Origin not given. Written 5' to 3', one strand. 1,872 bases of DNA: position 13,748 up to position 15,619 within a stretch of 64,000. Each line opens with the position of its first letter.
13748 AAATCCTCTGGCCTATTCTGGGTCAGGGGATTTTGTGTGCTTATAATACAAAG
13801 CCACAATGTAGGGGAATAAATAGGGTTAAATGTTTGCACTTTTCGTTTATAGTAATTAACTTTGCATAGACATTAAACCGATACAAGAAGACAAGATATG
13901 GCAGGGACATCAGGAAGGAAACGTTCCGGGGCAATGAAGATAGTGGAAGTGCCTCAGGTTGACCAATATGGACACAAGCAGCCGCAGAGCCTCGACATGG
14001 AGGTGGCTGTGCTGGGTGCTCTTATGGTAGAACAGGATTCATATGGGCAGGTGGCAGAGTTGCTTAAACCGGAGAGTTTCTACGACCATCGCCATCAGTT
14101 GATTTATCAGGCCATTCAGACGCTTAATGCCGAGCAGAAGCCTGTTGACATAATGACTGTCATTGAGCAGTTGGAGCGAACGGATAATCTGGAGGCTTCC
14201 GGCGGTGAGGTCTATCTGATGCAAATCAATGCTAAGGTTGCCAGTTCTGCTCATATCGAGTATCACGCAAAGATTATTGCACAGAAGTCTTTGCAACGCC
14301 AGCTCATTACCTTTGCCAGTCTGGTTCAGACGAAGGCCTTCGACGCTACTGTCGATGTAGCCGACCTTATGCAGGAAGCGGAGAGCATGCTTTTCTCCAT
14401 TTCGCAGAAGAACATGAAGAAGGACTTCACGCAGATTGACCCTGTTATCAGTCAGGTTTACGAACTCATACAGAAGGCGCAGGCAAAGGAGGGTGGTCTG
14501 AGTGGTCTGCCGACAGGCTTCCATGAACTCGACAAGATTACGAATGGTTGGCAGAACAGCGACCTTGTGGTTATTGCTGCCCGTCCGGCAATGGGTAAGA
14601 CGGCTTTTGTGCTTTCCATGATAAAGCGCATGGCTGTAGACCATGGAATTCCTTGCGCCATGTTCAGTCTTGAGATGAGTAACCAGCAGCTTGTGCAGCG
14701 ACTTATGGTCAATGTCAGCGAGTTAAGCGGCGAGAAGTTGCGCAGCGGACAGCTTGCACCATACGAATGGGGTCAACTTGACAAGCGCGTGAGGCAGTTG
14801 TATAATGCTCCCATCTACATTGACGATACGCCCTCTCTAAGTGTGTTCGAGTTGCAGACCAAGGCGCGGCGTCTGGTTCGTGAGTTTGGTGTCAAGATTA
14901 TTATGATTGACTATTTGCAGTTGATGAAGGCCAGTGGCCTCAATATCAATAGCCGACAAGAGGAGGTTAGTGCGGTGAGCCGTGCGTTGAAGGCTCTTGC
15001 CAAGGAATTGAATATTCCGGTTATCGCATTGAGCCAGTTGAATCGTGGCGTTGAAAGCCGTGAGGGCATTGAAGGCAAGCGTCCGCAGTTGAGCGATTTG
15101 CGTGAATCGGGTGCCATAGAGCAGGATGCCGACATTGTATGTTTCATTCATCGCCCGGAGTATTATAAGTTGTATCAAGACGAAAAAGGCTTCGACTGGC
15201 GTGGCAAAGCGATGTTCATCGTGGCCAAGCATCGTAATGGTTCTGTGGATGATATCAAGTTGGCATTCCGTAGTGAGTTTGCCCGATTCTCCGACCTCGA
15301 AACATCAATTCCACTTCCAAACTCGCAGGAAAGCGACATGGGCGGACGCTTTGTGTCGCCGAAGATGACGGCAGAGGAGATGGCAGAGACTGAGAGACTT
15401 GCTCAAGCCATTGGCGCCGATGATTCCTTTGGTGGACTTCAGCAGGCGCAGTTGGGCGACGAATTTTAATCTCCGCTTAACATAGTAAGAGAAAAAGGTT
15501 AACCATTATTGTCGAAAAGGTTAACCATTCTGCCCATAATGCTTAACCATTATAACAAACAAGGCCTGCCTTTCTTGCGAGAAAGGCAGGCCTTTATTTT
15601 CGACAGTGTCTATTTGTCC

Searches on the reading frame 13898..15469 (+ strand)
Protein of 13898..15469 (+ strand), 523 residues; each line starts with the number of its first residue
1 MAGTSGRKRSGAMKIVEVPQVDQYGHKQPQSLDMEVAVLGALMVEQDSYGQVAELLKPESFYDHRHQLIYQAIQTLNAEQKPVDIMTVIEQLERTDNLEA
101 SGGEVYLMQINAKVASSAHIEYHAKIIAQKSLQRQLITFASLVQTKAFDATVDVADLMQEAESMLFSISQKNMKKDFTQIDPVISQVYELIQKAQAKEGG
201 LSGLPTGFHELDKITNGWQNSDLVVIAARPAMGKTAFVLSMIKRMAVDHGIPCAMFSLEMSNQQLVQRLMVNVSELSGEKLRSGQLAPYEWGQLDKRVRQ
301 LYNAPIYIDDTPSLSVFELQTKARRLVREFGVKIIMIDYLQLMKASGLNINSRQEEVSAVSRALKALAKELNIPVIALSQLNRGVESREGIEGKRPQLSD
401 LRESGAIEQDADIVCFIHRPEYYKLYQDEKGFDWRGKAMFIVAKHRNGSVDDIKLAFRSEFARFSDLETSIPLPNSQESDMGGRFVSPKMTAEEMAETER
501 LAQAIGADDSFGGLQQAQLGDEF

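Call 12: find_encoding_contigs(protein=window:13898-15469:+, flank=3000, max_places=6)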
Protein window:13898-15469:+ (523 aa): 24 contigs read that carry it; 6 places shown.
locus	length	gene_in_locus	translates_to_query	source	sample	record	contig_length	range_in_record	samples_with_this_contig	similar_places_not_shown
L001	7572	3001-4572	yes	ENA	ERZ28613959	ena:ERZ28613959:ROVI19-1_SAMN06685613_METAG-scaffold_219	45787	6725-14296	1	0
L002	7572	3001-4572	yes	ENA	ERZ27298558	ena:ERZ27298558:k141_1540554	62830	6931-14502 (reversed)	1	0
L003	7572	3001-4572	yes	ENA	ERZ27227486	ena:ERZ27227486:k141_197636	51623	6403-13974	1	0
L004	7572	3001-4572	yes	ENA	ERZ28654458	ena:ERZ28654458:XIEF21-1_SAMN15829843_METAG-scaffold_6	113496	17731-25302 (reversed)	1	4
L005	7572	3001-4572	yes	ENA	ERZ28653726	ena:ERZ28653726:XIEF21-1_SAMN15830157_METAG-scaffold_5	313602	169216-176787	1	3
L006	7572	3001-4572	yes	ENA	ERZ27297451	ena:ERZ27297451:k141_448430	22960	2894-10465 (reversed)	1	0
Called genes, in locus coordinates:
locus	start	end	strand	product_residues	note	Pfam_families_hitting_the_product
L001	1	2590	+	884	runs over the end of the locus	-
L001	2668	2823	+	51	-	-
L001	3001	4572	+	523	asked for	PF00772:DnaB, PF13481:AAA_25, PF03796:DnaB_C, PF06745:ATPase (weak)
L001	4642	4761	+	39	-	-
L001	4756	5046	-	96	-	PF12637:TSCPD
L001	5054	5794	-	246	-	PF20772:TACO1_YebC_N, PF01709:Transcrip_reg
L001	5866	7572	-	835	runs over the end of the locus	PF01588:tRNA_bind, PF03483:B3_4, PF03484:B5, PF17759:tRNA_synthFbeta, PF03147:FDX-ACB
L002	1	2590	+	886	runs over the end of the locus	-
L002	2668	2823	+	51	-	-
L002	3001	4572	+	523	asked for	PF00772:DnaB, PF13481:AAA_25, PF03796:DnaB_C, PF06745:ATPase (weak)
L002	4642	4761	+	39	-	-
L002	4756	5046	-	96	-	PF12637:TSCPD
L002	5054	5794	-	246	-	PF20772:TACO1_YebC_N, PF01709:Transcrip_reg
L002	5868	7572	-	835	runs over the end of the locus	PF01588:tRNA_bind, PF03483:B3_4, PF03484:B5, PF17759:tRNA_synthFbeta, PF03147:FDX-ACB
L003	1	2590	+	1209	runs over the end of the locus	-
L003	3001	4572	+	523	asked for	PF00772:DnaB, PF13481:AAA_25, PF03796:DnaB_C, PF06745:ATPase (weak)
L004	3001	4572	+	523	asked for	PF00772:DnaB, PF13481:AAA_25, PF03796:DnaB_C, PF06745:ATPase (weak)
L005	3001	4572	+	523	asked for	PF00772:DnaB, PF13481:AAA_25, PF03796:DnaB_C, PF06745:ATPase (weak)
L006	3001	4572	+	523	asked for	PF00772:DnaB, PF13481:AAA_25, PF03796:DnaB_C, PF06745:ATPase (weak)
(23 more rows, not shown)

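Call 30: find_related_loci(query=window:13898-15466:+, collection=metagenome_contigs, flank=10000)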
Query window:13898-15466:+ (523 aa) in metagenome_contigs; peptide patterns used: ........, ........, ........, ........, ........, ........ (x = any residue, [..] = any of these).
149 stretches matched a pattern; 111 encode a relative of the query (tblastn E <= 1e-3); the best 80 are kept; 80 distinct loci.
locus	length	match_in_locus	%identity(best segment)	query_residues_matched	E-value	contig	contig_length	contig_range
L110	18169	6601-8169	97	1-523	0e+0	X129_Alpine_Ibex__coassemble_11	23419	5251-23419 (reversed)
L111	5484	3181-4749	92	1-523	0e+0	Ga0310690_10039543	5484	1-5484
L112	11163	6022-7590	91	1-523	0e+0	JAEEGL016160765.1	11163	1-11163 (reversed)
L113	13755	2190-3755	91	2-523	0e+0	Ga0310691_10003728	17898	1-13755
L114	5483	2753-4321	90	1-523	0e+0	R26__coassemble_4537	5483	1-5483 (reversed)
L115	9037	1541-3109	90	1-523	0e+0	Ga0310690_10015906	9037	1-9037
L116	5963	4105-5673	89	1-523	0e+0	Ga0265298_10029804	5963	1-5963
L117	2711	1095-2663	89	1-523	0e+0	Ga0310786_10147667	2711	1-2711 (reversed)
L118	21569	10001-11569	88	1-523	0e+0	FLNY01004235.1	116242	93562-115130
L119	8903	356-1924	89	1-523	0e+0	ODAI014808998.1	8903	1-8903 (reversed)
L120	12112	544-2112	88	1-523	0e+0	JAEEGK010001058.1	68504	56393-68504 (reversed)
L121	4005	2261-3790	92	14-523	0e+0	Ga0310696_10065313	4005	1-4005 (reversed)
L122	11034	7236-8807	88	1-523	0e+0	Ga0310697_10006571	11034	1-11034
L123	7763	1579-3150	88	1-523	0e+0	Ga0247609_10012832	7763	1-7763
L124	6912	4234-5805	88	1-523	0e+0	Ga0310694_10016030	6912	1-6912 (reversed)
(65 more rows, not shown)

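Call 58: find_homologous_proteins(query=window:13898-15466:+, max_evalue=1e-100)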
Query window:13898-15466:+ (523 aa): 7984 proteins with E <= 1e-100 among 8000 candidates; the best 120 are listed.
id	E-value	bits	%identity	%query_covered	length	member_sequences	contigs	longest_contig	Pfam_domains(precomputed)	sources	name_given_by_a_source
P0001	0.0e+0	1138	100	100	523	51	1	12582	PF06745.20,PF03796.22,PF00772.27,PF13481.13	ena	-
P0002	0.0e+0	1133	100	99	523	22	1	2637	PF06745.20,PF03796.22,PF00772.27,PF13481.13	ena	-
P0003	0.0e+0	1126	99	100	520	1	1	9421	PF06745.20,PF03796.22,PF00772.27,PF13481.13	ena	-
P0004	0.0e+0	1049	91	100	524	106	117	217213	PF06745.20,PF03796.22,PF00772.27,PF13481.13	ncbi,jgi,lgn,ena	-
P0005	0.0e+0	1042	90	100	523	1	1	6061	PF06745.20,PF03796.22,PF00772.27,PF13481.13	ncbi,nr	ncbi:MAG: replicative DNA helicase [Bacteroidaceae bacterium]|nr:replicative DNA helicase [Bacteroid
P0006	0.0e+0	1041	90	100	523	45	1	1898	PF03796.22,PF00772.27,PF13481.13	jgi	-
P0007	0.0e+0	1039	90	100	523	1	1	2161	PF06745.20,PF03796.22,PF00772.27,PF13481.13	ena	-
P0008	0.0e+0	1029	89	100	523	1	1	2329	PF06745.20,PF03796.22,PF00772.27,PF13481.13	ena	-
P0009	0.0e+0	1024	88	100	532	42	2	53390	PF06745.20,PF03796.22,PF20307.5,PF00772.27,PF13481.13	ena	-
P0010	0.0e+0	1022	89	99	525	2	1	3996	PF06745.20,PF03796.22,PF00772.27,PF13481.13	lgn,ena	-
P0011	0.0e+0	1018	89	100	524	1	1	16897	PF06745.20,PF03796.22,PF00772.27,PF13481.13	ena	-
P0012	0.0e+0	1016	88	100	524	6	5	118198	PF06745.20,PF03796.22,PF00772.27,PF13481.13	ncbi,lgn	-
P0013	0.0e+0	1015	87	100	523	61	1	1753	PF06745.20,PF03796.22,PF00772.27,PF13481.13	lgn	-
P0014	0.0e+0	1013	88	100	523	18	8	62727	PF06745.20,PF03796.22,PF00772.27,PF13481.13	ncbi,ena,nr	ncbi:MAG: replicative DNA helicase [Bacteroidaceae bacterium]|nr:replicative DNA helicase [Bacteroid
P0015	0.0e+0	1012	86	100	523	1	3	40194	PF06745.20,PF03796.22,PF00772.27,PF13481.13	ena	-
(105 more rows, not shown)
